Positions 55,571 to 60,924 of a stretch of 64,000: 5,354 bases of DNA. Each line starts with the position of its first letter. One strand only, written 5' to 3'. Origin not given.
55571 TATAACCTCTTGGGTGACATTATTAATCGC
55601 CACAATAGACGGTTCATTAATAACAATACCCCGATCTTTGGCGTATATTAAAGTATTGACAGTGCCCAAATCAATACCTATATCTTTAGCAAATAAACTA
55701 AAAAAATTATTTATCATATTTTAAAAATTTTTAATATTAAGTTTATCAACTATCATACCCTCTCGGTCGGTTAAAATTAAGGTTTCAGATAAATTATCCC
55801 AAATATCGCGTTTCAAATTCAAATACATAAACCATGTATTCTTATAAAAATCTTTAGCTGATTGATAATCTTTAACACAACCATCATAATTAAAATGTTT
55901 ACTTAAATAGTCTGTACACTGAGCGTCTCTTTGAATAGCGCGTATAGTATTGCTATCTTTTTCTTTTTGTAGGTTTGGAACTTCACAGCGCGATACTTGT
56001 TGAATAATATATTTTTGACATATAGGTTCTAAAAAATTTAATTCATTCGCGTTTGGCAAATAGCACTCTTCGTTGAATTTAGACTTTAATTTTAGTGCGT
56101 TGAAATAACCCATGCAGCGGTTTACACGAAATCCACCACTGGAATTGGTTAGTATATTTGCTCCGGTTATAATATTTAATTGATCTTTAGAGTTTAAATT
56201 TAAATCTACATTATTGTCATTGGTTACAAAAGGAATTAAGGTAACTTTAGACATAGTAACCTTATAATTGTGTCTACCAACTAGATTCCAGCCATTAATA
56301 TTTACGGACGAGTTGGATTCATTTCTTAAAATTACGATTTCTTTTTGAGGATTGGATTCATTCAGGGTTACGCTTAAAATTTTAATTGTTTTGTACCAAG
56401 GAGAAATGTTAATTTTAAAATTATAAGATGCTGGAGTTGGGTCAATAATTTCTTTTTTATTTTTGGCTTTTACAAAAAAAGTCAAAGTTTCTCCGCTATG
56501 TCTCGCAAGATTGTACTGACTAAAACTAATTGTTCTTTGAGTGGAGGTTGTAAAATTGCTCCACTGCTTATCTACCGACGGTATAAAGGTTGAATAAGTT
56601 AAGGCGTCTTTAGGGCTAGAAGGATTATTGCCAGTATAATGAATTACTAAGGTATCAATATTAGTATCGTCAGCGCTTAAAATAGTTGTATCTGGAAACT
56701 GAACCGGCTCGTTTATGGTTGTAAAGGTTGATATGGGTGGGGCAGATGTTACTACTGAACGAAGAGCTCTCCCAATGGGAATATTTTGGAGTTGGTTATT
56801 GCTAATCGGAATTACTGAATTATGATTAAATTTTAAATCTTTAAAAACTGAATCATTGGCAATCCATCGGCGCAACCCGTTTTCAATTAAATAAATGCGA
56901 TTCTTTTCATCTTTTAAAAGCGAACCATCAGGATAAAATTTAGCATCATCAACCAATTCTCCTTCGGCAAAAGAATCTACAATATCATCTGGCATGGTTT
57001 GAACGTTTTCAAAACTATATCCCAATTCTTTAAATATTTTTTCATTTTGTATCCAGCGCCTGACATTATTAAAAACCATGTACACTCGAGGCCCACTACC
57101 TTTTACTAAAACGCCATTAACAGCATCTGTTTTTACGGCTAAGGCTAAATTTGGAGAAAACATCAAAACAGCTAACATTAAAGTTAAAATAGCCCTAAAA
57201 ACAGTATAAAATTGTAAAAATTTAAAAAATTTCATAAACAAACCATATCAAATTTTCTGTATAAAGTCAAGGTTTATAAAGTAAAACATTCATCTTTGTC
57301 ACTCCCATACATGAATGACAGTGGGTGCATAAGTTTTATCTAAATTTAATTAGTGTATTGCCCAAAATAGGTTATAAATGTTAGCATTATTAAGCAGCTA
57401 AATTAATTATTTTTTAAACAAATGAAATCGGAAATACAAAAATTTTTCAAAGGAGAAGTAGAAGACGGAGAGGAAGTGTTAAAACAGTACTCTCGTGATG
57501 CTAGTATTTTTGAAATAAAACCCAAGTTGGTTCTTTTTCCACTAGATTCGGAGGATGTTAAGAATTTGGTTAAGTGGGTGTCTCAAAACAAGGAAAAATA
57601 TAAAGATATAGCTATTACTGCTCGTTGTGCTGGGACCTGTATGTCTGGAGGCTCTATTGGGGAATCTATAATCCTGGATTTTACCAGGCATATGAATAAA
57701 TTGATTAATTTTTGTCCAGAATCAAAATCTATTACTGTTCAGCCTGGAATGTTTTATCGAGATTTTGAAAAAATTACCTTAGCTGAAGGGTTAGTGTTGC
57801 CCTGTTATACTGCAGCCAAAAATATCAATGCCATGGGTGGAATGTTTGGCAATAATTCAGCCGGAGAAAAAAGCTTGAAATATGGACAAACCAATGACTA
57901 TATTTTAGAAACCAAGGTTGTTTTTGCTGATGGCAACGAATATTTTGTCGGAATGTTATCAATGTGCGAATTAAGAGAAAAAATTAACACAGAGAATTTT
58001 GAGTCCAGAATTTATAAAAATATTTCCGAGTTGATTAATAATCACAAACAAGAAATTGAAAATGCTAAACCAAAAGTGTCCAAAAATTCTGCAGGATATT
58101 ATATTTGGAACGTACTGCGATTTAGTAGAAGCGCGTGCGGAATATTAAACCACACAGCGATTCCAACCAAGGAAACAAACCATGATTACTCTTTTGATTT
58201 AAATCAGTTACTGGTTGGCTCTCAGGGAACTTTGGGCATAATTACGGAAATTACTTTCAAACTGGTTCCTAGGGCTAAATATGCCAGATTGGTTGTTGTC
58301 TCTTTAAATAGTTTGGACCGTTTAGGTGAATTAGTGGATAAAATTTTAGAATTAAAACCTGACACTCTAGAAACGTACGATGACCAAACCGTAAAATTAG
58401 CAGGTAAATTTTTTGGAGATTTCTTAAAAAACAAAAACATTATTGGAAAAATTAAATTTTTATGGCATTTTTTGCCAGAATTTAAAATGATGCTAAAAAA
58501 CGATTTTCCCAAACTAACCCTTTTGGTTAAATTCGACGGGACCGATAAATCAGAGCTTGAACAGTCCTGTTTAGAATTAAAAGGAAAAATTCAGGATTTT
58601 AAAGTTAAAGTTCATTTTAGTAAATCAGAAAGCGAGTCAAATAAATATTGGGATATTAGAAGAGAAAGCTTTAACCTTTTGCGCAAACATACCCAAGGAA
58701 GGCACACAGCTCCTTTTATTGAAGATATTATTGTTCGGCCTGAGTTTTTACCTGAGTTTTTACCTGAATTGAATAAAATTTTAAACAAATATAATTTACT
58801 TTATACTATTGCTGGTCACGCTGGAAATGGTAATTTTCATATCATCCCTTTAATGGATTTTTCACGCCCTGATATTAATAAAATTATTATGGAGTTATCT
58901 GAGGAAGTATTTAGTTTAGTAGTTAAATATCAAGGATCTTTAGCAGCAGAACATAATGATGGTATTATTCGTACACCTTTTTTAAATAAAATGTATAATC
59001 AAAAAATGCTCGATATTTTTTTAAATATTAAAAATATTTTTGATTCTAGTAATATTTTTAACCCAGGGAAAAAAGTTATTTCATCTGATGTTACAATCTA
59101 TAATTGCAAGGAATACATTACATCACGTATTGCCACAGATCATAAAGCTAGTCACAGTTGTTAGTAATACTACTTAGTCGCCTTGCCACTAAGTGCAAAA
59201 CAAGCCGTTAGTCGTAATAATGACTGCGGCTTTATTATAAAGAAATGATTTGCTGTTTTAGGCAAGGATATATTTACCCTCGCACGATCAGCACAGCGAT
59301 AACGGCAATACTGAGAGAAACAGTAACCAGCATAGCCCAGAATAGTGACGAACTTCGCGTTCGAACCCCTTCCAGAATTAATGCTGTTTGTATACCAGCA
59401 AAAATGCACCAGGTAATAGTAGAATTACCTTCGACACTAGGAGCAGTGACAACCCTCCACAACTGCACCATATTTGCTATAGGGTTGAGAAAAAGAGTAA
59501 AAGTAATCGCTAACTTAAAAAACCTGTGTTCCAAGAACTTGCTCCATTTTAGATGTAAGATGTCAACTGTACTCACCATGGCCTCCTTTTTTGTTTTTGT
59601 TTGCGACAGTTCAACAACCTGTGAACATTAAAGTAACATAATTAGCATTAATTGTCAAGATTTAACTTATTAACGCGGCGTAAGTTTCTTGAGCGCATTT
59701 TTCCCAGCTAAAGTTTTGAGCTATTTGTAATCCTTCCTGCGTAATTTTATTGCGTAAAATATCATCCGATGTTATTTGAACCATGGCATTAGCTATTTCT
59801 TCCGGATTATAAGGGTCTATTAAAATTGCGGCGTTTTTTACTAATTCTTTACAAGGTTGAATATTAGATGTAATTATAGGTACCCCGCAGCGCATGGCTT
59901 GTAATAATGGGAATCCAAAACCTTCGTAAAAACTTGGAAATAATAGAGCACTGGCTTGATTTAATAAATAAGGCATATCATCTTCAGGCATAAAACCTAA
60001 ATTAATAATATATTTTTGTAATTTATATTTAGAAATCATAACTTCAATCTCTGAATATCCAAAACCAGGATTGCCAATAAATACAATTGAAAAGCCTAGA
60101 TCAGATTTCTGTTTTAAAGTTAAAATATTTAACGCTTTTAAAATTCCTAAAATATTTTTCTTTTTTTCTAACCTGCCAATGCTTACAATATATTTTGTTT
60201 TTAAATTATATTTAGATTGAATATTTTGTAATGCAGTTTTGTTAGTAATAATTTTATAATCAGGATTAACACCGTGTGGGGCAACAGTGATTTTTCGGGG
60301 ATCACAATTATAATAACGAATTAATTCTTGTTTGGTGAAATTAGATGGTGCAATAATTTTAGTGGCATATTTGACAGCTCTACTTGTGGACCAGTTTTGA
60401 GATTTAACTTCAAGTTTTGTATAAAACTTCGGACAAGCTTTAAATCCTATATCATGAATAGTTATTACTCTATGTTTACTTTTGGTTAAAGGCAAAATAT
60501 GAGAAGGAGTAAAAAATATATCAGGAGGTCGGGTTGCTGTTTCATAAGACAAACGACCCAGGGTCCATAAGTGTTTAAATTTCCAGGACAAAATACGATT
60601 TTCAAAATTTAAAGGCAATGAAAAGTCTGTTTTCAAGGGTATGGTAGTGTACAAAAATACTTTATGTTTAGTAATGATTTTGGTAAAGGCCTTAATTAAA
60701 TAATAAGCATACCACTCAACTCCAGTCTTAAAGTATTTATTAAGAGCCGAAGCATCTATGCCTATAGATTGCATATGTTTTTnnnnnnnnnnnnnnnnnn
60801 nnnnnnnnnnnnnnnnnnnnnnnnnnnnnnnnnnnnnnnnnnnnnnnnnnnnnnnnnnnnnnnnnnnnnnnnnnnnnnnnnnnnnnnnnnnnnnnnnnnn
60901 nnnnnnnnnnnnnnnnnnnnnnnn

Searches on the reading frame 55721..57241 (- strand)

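Call 20: search_protein_families(library=pfam, proteins=[window:55721-57241:-], max_evalue=0.001)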
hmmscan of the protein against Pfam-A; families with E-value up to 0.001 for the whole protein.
window:55721-57241:- (506 aa): 1 family
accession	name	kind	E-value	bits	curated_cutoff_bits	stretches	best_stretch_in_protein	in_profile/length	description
PF00932.25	LTD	-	0.00016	22.5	34.3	0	286-361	8-71/109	Lamin Tail Domain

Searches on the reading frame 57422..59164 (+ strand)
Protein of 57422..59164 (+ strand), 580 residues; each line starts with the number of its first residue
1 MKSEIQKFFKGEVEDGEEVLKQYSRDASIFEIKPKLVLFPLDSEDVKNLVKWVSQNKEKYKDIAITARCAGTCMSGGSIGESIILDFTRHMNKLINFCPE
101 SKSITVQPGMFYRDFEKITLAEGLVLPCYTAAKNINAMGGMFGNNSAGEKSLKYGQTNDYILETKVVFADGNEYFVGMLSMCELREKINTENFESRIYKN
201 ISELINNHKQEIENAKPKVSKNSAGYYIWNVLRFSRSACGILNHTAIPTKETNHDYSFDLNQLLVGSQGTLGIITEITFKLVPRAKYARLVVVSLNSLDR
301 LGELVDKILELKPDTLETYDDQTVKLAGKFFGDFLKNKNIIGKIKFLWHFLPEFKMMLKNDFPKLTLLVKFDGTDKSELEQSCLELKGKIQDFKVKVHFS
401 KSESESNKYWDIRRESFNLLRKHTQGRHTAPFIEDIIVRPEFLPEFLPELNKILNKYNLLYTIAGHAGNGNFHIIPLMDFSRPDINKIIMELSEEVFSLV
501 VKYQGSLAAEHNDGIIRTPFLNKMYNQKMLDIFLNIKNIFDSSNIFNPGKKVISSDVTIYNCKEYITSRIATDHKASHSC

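Call 20: search_protein_families(library=pfam, proteins=[window:57422-59164:+], max_evalue=0.001)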
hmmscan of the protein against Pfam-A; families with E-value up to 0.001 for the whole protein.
window:57422-59164:+ (580 aa): 2 families
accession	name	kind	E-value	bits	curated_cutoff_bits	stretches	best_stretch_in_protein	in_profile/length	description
PF02913.24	FAD-oxidase_C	-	2.1e-42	146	21.2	1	286-550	3-247/248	FAD linked oxidases, C-terminal domain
PF01565.28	FAD_binding_4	-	7.1e-25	87.8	26.4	1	34-172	1-134/139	FAD binding domain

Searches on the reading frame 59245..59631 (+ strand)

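Call 58: search_protein_families(library=pfam, proteins=[window:59245-59631:+], max_evalue=0.01)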
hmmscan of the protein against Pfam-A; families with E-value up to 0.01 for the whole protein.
window:59245-59631:+ (128 aa): 1 family
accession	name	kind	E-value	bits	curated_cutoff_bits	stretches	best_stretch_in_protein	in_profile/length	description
PF25773.1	TPR_ANAPC2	-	0.0042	17.5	27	1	52-111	22-78/111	ANAPC2-like, TPR repeats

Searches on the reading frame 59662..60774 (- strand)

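Call 20: search_protein_families(library=pfam, proteins=[window:59662-60774:-], max_evalue=0.001)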
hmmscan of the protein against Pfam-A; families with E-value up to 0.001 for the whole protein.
window:59662-60774:- (370 aa): 4 families
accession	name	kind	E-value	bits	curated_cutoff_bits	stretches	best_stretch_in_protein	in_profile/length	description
PF00534.26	Glycos_transf_1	-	2.4e-33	115.5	26.4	1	188-348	10-169/172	Glycosyl transferases group 1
PF13692.12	Glyco_trans_1_4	-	3e-24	86.3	27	1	194-337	2-142/142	Glycosyl transferases group 1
PF13439.12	Glyco_transf_4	-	9.5e-15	55.5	28.5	1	18-172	3-169/170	Glycosyltransferase Family 4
PF20706.3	GT4-conflict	-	1.9e-05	24.3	26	1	264-304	272-312/385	Family 4 Glycosyltransferase in conflict systems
